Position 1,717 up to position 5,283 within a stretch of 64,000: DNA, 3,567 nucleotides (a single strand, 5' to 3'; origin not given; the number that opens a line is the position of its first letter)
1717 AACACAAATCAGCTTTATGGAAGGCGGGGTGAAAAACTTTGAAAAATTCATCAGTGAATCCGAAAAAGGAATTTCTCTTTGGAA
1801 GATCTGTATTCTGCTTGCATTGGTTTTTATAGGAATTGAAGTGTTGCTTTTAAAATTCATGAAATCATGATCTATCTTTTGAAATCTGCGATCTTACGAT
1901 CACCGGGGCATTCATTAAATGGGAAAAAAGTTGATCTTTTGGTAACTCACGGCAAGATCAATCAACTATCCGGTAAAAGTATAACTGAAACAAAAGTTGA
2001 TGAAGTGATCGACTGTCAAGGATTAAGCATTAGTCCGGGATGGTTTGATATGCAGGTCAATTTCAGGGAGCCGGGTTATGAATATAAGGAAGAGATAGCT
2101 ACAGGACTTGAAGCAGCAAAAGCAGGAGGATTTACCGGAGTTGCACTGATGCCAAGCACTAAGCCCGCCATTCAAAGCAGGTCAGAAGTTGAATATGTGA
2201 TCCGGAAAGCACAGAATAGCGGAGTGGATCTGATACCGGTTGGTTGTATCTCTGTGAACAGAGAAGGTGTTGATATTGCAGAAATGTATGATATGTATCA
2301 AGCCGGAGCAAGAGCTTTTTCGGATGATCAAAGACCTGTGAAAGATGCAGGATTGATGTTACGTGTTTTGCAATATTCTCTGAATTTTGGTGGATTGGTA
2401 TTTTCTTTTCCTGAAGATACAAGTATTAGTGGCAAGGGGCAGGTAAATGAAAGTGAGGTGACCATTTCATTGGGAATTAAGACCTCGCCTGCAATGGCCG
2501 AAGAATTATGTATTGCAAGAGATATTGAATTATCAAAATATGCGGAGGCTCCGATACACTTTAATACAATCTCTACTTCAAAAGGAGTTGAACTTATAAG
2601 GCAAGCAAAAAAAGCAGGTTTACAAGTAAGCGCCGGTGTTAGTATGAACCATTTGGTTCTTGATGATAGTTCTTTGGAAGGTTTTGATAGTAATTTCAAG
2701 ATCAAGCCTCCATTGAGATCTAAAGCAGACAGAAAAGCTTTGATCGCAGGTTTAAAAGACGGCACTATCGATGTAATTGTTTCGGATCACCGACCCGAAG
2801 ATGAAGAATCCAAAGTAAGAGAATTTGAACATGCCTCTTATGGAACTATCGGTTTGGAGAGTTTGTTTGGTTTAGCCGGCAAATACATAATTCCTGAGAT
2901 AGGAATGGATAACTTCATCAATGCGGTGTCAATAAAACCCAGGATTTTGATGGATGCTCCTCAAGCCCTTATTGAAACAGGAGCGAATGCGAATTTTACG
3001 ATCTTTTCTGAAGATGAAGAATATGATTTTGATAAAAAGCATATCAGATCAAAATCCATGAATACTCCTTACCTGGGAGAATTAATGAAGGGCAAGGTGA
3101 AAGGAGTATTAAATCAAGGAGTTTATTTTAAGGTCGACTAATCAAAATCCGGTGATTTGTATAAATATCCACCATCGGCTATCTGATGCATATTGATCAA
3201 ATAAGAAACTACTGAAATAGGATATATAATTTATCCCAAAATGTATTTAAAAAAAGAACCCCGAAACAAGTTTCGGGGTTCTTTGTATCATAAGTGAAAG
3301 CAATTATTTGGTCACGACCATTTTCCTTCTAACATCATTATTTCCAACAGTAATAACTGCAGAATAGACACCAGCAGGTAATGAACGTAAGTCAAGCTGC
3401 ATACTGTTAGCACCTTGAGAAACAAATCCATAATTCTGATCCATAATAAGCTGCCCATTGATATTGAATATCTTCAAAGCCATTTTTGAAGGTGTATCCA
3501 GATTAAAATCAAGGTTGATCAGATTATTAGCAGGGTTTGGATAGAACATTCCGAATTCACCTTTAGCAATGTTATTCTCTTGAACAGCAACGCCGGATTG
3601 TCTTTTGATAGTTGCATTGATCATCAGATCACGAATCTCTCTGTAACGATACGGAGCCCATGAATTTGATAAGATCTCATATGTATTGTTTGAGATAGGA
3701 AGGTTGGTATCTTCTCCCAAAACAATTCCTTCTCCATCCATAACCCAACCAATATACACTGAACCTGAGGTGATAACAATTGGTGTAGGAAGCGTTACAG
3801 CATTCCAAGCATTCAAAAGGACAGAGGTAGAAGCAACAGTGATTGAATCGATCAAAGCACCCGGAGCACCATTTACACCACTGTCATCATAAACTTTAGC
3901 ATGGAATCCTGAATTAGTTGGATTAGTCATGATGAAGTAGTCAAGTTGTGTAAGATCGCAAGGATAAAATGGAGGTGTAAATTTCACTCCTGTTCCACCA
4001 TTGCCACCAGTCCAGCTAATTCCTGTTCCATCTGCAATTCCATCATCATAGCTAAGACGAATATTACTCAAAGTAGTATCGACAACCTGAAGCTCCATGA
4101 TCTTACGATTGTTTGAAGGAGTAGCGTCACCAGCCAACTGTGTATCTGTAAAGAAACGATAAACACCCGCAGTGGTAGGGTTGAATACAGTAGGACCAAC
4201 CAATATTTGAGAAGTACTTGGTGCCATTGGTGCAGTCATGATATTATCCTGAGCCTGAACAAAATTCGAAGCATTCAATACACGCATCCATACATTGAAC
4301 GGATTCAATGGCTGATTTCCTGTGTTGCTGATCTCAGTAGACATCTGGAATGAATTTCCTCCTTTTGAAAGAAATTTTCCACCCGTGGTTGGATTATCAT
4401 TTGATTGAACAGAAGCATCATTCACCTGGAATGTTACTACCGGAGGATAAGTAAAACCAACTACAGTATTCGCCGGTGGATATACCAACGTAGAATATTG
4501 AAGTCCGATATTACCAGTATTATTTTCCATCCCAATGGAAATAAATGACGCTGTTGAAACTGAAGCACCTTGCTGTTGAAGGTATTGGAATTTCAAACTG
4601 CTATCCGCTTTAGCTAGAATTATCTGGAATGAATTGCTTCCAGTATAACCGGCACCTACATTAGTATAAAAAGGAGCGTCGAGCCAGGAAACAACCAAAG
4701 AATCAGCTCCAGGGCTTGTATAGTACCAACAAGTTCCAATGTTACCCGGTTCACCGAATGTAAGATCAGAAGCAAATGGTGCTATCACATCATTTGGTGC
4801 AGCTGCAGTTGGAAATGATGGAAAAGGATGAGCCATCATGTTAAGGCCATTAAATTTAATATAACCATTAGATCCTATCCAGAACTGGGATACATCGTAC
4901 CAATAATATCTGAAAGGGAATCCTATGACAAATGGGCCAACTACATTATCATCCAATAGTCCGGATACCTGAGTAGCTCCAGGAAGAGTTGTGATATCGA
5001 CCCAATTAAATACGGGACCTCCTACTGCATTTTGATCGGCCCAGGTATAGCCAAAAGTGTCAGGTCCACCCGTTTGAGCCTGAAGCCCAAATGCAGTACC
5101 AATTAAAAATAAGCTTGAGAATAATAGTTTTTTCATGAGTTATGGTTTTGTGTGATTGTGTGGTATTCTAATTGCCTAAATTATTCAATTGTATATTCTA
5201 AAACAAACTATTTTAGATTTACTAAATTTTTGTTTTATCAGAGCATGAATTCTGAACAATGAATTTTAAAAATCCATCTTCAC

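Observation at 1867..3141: Dihydroorotase homologue with Zn-ligand histidines replaced, coupled to a BatA-like vWA membrane protein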

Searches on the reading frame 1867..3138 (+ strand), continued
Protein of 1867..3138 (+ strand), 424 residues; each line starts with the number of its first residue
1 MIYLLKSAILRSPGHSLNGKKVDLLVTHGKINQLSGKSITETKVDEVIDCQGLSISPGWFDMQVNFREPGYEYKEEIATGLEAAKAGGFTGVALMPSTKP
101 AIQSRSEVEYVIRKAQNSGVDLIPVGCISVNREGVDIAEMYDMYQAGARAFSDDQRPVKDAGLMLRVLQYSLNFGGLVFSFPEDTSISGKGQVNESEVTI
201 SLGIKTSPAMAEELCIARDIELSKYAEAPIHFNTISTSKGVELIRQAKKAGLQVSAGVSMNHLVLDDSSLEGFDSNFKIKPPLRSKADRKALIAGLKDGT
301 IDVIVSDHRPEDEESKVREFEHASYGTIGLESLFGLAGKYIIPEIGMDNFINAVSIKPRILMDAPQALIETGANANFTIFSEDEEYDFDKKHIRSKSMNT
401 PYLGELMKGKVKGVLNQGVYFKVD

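Call 47: predict_structure(alignment_id=A1)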
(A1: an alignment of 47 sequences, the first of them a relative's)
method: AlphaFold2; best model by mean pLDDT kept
length: 424 residues; sequences in the alignment: 47
mean_pLDDT: 89.4   pTM: 0.91
mean pLDDT of the five models: 89.4, 88.9, 88.1, 87.5, 85.7
residues with pLDDT >= 90: 308; 70-90: 71; 50-70: 37; < 50: 8
segments of 3 or more residues with pLDDT < 50: 319-324
pLDDT, mean of each block of 10 residues (from residue 1): 96 96 96 91 89 97 81 79 97 90 94 93 95 89 97 90 95 95 76 56 66 94 97 95 98 97 89 67 90 98 94 56 67 97 97 98 94 97 96 88 94 95 90
secondary structure, 60 per line:
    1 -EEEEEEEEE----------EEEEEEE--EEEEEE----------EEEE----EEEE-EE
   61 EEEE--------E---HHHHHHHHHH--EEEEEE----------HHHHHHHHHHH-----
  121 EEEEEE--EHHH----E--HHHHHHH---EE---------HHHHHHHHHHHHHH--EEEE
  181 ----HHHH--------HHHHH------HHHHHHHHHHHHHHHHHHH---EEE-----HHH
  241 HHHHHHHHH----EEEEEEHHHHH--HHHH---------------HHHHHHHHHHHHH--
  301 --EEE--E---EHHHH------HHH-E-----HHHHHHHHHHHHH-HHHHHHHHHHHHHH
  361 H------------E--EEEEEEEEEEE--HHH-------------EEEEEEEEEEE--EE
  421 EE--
elements in order: E2-10 E21-27 E30-35 E46-49 E54-57 E59-64 H77-86 E89-94 H105-115 E121-126 H140-146 H161-174 E177-180 H185-188 H197-201 H208-226 E230-232 H238-249 E254-259 H260-264 H267-270 H286-298 E303-305 H313-316 H333-345 H347-361 E377-387 E406-416 E419-422

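Call 50: fold_search(model_id=the predicted structure, library=pdb)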
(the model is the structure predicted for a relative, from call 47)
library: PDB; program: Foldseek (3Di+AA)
matches with E <= 10: 1927; with E <= 0.001: 441
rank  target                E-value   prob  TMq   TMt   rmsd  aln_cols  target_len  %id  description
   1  3d6n_A                3.9e-44  1.00  0.92  0.92   2.3       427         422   32  Crystal Structure of Aquifex Dihydroorotase Activated by Aspartate Transcarbamoylase (released 2009-01-20)
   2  4yiw_A                5.4e-43  1.00  0.93  0.93   2.2       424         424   34  DIHYDROOROTASE FROM BACILLUS ANTHRACIS WITH SUBSTRATE BOUND (released 2016-08-10)
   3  4bjh_A                2.7e-42  1.00  0.92  0.92   2.3       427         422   33  Crystal Structure of the Aquifex Reactor Complex Formed by Dihydroorotase (H180A, H232A) with Dihydroorotate and Aspar (released 2013-12-18)
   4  3mpg_A                1.2e-40  1.00  0.93  0.93   2.3       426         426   34  Dihydroorotase from Bacillus anthracis (released 2010-11-10)
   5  3gri_B                1.9e-40  1.00  0.92  0.93   2.4       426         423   31  The Crystal Structure of a Dihydroorotase from Staphylococcus aureus (released 2009-05-19)
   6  3gri_A                3.0e-40  1.00  0.91  0.91   2.6       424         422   32  The Crystal Structure of a Dihydroorotase from Staphylococcus aureus (released 2009-05-19)
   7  2z00                  7.2e-39  1.00  0.92  0.91   2.3       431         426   31  Crystal structure of dihydroorotase from Thermus thermophilus (released 2007-11-06)
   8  6gdd                  4.5e-37  1.00  0.81  0.91   2.9       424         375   30  DIHYDROOROTASE FROM AQUIFEX AEOLICUS UNDER 1200 BAR OF HYDROSTATIC PRESSURE (released 2019-01-30)
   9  1xrf                  1.6e-36  1.00  0.80  0.93   2.2       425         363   28  The Crystal Structure of a Novel, Latent Dihydroorotase from Aquifex aeolicus at 1.7 A resolution (released 2005-07-05)
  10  1xrt_A                4.1e-36  1.00  0.80  0.91   3.2       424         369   29  The Crystal Structure of a Novel, Latent Dihydroorotase from Aquifex Aeolicus at 1.7 A Resolution (released 2005-07-05)
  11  6gde                  7.0e-36  1.00  0.80  0.93   2.2       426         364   29  DIHYDROOROTASE FROM AQUIFEX AEOLICUS STANDARD (P,T) (released 2019-01-30)
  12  1xrt_B                8.8e-36  1.00  0.80  0.91   3.1       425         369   29  The Crystal Structure of a Novel, Latent Dihydroorotase from Aquifex Aeolicus at 1.7 A Resolution (released 2005-07-05)
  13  6gdf                  2.3e-35  1.00  0.81  0.93   2.3       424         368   29  DIHYDROOROTASE FROM AQUIFEX AEOLICUS UNDER 600 BAR OF HYDROSTATIC PRESSURE (released 2019-01-30)
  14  3hm7_B                1.1e-31  1.00  0.86  0.83   3.5       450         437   22  Crystal structure of allantoinase from Bacillus halodurans C-125 (released 2009-06-09)
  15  3hm7_C                1.6e-31  1.00  0.86  0.84   3.4       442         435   22  Crystal structure of allantoinase from Bacillus halodurans C-125 (released 2009-06-09)
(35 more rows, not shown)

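Call 63: find_related_loci(query=A1, collection=metagenome_contigs, flank=10000)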
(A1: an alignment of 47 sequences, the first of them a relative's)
Query A1 (424 aa) in metagenome_contigs; peptide patterns used: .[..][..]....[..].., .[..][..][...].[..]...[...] (x = any residue, [..] = any of these).
600 stretches matched a pattern (row limit reached: there are more); 574 encode a relative of the query (tblastn E <= 1e-3); the best 80 are kept; 80 distinct loci.
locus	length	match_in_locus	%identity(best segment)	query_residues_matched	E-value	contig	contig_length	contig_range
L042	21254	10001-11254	48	1-421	7e-135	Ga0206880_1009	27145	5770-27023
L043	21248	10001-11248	49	1-418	4e-128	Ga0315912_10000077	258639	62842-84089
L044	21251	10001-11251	48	1-423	6e-128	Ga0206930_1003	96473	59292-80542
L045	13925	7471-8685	49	1-411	3e-126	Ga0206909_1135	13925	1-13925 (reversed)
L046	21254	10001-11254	46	1-422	4e-126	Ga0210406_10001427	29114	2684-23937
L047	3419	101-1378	46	1-418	6e-129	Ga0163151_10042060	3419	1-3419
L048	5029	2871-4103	50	1-417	3e-126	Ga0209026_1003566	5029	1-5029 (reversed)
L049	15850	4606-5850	46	1-417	8e-124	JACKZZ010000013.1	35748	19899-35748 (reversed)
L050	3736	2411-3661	46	1-420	5e-126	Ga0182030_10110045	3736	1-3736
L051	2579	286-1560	47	1-424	4e-128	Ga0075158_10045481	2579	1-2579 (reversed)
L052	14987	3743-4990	46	1-422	5e-121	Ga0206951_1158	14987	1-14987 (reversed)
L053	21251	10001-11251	47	1-422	5e-120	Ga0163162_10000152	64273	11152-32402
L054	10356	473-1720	46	4-422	5e-120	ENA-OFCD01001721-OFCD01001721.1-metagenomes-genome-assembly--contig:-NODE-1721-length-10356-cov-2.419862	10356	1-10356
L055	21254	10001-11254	48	1-424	1e-119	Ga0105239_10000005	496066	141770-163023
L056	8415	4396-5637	47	1-417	2e-119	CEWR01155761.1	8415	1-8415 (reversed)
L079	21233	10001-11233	45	4-417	8e-110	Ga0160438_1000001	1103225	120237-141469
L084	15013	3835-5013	44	23-416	2e-108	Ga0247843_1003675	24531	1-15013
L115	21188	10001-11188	43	22-421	4e-104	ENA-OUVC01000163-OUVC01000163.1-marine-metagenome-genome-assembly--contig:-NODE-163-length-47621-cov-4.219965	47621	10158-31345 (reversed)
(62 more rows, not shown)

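Call 68: search_protein_families(library=pfam, proteins=[L035:3642-4592:+, L115:11886-12437:+, L022:1849-2514:+, L022:4074-5198:+, L084:1315-3753:+], max_evalue=0.01)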
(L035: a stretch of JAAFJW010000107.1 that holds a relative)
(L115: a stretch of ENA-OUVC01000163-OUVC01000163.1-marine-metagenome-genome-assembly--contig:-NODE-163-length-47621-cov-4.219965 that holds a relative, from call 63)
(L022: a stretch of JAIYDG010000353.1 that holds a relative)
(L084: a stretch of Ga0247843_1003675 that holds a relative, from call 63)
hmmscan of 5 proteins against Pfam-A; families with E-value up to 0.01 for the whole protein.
L035:3642-4592:+ (317 aa): 4 families
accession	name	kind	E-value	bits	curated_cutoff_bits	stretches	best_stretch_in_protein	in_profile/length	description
PF00535.33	Glycos_transf_2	-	1.1e-31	110.4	23.3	1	4-167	1-166/168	Glycosyl transferase family 2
PF10111.15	Glyco_tranf_2_2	-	2.1e-08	34.4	27.3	1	4-106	1-103/276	Glycosyltransferase like family 2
PF13641.12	Glyco_tranf_2_3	-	0.00011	22.8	27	1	3-120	3-122/230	Glycosyltransferase like family 2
PF13733.12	Glyco_transf_7N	-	0.00034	20.7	27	1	3-44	49-90/134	N-terminal region of glycosyl transferase group 7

L115:11886-12437:+ (184 aa): 2 families
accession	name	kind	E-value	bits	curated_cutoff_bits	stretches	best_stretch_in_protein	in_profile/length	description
PF13858.11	DUF4199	-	5.8e-26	92.3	32.3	1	12-174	2-165/165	Protein of unknown function (DUF4199)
PF07264.17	EI24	-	0.0042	17.7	32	1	30-167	10-128/199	Sulfate transporter CysZ/Etoposide-induced protein 2.4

L022:1849-2514:+ (222 aa): 0 families

L022:4074-5198:+ (375 aa): 2 families
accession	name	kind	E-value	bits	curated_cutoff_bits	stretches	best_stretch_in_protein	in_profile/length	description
PF13692.12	Glyco_trans_1_4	-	1.8e-15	57.9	27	1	205-337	3-133/142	Glycosyl transferases group 1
PF00534.26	Glycos_transf_1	-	6.3e-15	55.6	26.4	1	196-337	8-149/172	Glycosyl transferases group 1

L084:1315-3753:+ (813 aa): 0 families

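Call 69: search_protein_families(library=ncbifam, proteins=[L035:3642-4592:+, L115:11886-12437:+, L022:1849-2514:+, L022:4074-5198:+], max_evalue=0.001)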
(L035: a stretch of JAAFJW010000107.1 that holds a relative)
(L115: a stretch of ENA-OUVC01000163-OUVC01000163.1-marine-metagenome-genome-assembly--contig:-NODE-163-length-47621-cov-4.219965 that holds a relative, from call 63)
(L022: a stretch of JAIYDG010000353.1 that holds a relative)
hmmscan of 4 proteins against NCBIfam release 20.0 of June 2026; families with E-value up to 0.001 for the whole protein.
L035:3642-4592:+ (317 aa): 23 families
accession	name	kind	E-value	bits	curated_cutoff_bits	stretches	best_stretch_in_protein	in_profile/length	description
NF007986.1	PRK10714.1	equivalog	1e-45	156.2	529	1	2-304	7-296/316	undecaprenyl-phosphate 4-deoxy-4-formamido-L-arabinose transferase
NF047588.1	GlcsyltransPgfSStrep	equivalog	4.8e-35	121.2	500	1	1-301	1-287/308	glycosyltransferase PgfS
TIGR03937.1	PgaC_IcaA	equivalog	2.4e-17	63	422.3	1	3-94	47-135/407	poly-beta-1,6-N-acetyl-D-glucosamine synthase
NF007482.0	PRK10073.1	equivalog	5e-16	58.6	423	1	3-137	8-141/334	glycosyltransferase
TIGR04182.1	glyco_TIGR04182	equivalog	1.4e-14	54.2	325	1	2-304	1-285/293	S-layer glycoprotein N-glycosyltransferase AglJ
NF041875.1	EPS_EpsD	equivalog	3.7e-13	49.6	370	1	3-104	1-99/325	exopolysaccharide biosynthesis glycosyltransferase EpsD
NF010496.0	PRK13915.1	equivalog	6.3e-11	41.9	262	1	2-110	32-143/307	glucosyl-3-phosphoglycerate synthase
TIGR04283.1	glyco_like_mftF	equivalog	9.8e-11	41.6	182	1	3-111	1-98/221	TIGR04283 family arsenosugar biosynthesis glycosyltransferase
TIGR03965.1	mycofact_glyco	equivalog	4e-10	39.2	280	1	2-100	75-170/467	mycofactocin biosynthesis glycosyltransferase MftF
NF058614.1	PPMAGASynPpgS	equivalog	7.9e-10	38.5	370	1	2-170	1-167/226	polyprenyl-phospho-N-acetylgalactosaminyl synthase PpgS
NF047683.1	TeichurnBiosyTuaG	equivalog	8.3e-10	38.7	400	1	3-101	8-103/252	teichuronic acid biosynthesis protein TuaG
NF038302.1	EPS_HpsE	equivalog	1.2e-08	34.3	300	1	1-100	1-102/307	hormogonium polysaccharide biosynthesis glycosyltransferase HpsE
TIGR03111.1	glyc2_xrt_Gpos1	hypoth_equivalog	2.4e-08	33.2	363.95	1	2-108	50-155/439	TIGR03111 family XrtG-associated glycosyltransferase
NF041391.1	DPhHxTase_Halo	equivalog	6.7e-08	31.8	375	1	41-170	31-155/213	dolichyl-phosphate hexose transferase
NF045692.1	OglycostaseCruG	equivalog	2e-07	30.3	600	1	3-118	43-161/386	2'-O-glycosyltransferase CruG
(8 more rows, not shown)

L115:11886-12437:+ (184 aa): 0 families

L022:1849-2514:+ (222 aa): 0 families

L022:4074-5198:+ (375 aa): 15 families
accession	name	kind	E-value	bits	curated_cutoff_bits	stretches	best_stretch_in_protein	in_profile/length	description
TIGR03449.1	mycothiol_MshA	equivalog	2.3e-12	46.6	462.5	1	157-374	173-398/406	D-inositol-3-phosphate glycosyltransferase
NF012028.0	PRK15484.1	subfamily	1.5e-11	44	618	1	190-366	180-360/380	lipopolysaccharide N-acetylglucosaminyltransferase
TIGR04157.1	glyco_rSAM_CFB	subfamily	1.6e-08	33.9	400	1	158-335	181-354/406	TIGR04157 family glycosyltransferase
TIGR04063.1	stp3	hypoth_equivalog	2.4e-07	30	442.05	1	184-339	194-353/397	TIGR04063 family PEP-CTERM/XrtA system glycosyltransferase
TIGR03999.1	thiol_BshA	equivalog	2.9e-06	26.4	273.7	1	198-364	194-358/375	N-acetyl-alpha-D-glucosaminyl L-malate synthase BshA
NF038295.1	EPS_HpsP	equivalog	1.7e-05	24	550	1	196-373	200-381/388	hormogonium polysaccharide biosynthesis glycosyltransferase HpsP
NF047684.1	TeichurnBiosyTuaC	equivalog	2.5e-05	23.4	550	1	148-359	163-367/391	teichuronic acid biosynthesis protein TuaC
NF038229.1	Glyco4_Geo_Pelo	equivalog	3.8e-05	22.9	400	1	210-353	168-309/338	GPMC system family 4 glycosyltransferase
TIGR02149.1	glgA_Coryne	subfamily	4.3e-05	22.8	302.4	1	187-371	188-382/391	glycogen synthase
NF041876.1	EPS_EpsE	equivalog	5.7e-05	22.5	400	1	213-333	224-348/389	exopolysaccharide biosynthesis GT4 family glycosyltransferase EpsE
NF053787.1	GlcN_PG_synth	equivalog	6.1e-05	22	480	1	196-373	190-353/361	N-acetylglucosaminyl phosphatidylglycerol synthase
NF046085.1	XrtY_assoc_Gly1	equivalog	6.6e-05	21.9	400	1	206-367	212-372/387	XrtY-associated glycosyltransferase XYAG1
NF041010.1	glycosy_Agl16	equivalog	0.00019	20.4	575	1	203-372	179-344/352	glycosylation protein Agl16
TIGR03088.1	stp2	hypoth_equivalog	0.00059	19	409.05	1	217-348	208-340/374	TIGR03088 family PEP-CTERM/XrtA system glycosyltransferase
NF049988.1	MGlcDAGSynMgs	equivalog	0.0007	19.1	400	1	198-329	208-337/398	alpha-monoglucosyldiacylglycerol synthase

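Call 73: find_homologous_proteins(query=L079:9992-11257:+, max_evalue=1e-20)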
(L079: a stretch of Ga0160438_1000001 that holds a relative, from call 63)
Query L079:9992-11257:+ (422 aa): 7999 proteins with E <= 1e-20 among 8000 candidates; the best 120 are listed.
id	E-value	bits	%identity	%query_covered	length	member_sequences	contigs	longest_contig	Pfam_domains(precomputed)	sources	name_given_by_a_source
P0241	4.6e-276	933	100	100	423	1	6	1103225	PF12890.14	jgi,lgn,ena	-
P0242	2.1e-209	714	77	100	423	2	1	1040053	PF12890.14,PF01979.27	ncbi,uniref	ncbi:dihydroorotase [Olivibacter sp. CPCC 100613]|uniref:dihydroorotase n=1 Tax=Olivibacter sp. CPCC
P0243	2.3e-209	714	77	99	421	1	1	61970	PF12890.14,PF01979.27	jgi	jgi:dihydroorotase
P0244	1.6e-208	711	77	99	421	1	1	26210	PF12890.14,PF01979.27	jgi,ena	-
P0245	1.7e-208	711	76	100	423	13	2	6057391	PF12890.14,PF01979.27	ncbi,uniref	ncbi:dihydroorotase [Olivibacter sp. SA151]|uniref:dihydroorotase n=1 Tax=Olivibacter jilunii TaxID=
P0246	6.7e-208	709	76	99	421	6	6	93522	PF12890.14,PF01979.27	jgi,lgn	-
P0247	8.3e-208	708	76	99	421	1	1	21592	PF12890.14,PF01979.27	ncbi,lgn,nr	ncbi:MAG TPA: dihydroorotase [Pseudosphingobacterium sp.]|nr:dihydroorotase [Pseudosphingobacterium 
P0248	4.9e-207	706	76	99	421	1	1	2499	PF12890.14,PF01979.27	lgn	-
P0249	6.2e-207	706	75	99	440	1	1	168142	PF12890.14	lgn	-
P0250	8.2e-207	705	76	99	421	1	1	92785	PF12890.14,PF01979.27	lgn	-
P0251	1.1e-206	705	75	99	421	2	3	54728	PF12890.14,PF01979.27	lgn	-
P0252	2.0e-204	697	74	99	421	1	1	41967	PF12890.14,PF01979.27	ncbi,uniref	ncbi:dihydroorotase [Olivibacter ginsenosidimutans]|uniref:Dihydroorotase n=1 Tax=Olivibacter ginsen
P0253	3.2e-202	690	74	99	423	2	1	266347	PF12890.14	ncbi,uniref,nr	ncbi:dihydroorotase family protein [Olivibacter sp. XZL3]|uniref:dihydroorotase n=1 Tax=Olivibacter 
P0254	1.3e-199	681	73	99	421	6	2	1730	PF12890.14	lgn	-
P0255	1.4e-199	681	73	99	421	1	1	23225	PF12890.14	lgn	-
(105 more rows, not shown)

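Call 82: find_encoding_contigs(protein=P0245, flank=10000, max_places=1)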
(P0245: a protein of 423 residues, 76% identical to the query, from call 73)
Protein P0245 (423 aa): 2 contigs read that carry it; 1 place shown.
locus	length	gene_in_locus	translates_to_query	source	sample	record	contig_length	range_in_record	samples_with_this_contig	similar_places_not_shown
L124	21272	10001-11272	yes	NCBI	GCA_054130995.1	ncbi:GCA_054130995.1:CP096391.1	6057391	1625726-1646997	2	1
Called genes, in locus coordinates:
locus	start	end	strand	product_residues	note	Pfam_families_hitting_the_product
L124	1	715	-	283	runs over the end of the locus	PF01634:HisG, PF08029:HisG_C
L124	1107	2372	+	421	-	PF00668:Condensation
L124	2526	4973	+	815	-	PF13802:Gal_mutarotas_2, PF01055:Glyco_hydro_31_2nd, PF21365:Glyco_hydro_31_3rd, PF17137:DUF5110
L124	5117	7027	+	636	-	PF02922:CBM_48, PF00128:Alpha-amylase, PF02806:Alpha-amylase_C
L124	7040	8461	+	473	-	PF08323:Glyco_transf_5, PF13439:Glyco_transf_4 (weak), PF00534:Glycos_transf_1, PF20706:GT4-conflict (weak), PF13692:Glyco_trans_1_4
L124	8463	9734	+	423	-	PF00483:NTP_transferase, PF24894:Hexapep_GlmU (faint), PF25247:LbH_GLGC, PF25084:LbH_EIF2B (faint), PF25087:GMPPB_C (faint)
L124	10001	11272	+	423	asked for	PF12890:DHOase, PF01979:Amidohydro_1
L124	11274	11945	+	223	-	-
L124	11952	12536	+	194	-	PF13858:DUF4199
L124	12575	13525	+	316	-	PF00535:Glycos_transf_2, PF10111:Glyco_tranf_2_2, PF13641:Glyco_tranf_2_3 (weak)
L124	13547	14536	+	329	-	PF00535:Glycos_transf_2, PF10111:Glyco_tranf_2_2, PF13506:Glyco_transf_21 (weak), PF13641:Glyco_tranf_2_3, PF13632:Glyco_trans_2_3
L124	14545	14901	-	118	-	PF00072:Response_reg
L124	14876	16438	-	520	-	PF00989:PAS, PF08448:PAS_4 (weak), PF13188:PAS_8 (weak), PF13426:PAS_9, PF08447:PAS_3, PF00512:HisKA, PF02518:HATPase_c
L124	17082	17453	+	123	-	PF00072:Response_reg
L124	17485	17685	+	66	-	PF09962:DUF2196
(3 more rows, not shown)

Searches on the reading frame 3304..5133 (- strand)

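Call 76: search_protein_families(library=pfam, proteins=[window:3304-5133:-], max_evalue=0.00001)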
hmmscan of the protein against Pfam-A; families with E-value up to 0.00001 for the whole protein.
window:3304-5133:- (609 aa): 1 family
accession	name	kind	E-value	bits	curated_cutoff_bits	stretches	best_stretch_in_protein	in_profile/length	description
PF18962.6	Por_Secre_tail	-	3.1e-13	50.3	27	1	531-607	2-75/75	Secretion system C-terminal sorting domain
